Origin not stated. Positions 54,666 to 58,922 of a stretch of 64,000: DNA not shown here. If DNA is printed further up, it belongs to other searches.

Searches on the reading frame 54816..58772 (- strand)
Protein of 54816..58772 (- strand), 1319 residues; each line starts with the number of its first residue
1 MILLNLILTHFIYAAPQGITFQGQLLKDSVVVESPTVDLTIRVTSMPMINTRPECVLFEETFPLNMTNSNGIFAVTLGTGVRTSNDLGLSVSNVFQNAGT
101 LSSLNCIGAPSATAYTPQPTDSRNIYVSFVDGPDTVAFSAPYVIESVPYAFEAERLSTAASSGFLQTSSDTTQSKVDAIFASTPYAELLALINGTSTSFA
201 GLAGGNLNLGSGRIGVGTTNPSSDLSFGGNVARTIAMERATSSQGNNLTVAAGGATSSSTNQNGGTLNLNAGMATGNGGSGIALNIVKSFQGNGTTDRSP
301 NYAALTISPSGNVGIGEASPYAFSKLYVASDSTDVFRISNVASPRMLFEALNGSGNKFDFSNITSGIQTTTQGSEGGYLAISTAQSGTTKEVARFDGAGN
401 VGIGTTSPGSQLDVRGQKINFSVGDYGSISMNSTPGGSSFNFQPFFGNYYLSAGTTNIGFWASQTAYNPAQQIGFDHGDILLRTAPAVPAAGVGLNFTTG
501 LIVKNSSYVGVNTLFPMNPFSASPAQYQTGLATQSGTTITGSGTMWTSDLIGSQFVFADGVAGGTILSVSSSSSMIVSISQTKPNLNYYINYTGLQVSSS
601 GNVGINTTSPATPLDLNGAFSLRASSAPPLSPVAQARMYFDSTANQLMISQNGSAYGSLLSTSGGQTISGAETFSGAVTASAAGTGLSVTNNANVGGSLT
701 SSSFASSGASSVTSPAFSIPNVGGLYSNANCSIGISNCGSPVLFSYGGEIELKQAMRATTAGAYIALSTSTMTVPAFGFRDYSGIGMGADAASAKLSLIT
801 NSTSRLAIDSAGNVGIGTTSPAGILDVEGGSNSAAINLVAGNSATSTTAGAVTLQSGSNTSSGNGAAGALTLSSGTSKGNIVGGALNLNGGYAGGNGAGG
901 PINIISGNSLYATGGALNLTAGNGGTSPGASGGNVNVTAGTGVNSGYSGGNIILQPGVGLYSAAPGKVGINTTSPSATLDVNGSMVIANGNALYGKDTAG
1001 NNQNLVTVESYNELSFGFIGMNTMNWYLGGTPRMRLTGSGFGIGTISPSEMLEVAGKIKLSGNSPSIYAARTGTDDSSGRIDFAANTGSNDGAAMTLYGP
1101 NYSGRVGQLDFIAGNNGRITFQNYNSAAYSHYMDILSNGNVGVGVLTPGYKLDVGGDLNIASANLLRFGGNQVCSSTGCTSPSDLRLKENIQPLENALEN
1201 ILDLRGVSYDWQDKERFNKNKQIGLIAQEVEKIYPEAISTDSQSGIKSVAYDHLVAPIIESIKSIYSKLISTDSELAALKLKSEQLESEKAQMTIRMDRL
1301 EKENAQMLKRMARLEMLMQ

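Call 82: search_protein_families(library=pfam, proteins=[window:54816-58772:-], max_evalue=0.001)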
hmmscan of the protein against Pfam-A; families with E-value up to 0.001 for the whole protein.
window:54816-58772:- (1319 aa): 1 family
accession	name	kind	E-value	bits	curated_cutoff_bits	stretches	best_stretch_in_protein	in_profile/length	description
PF13884.11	Peptidase_S74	-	1e-19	71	22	1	1183-1237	1-56/58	Chaperone of endosialidase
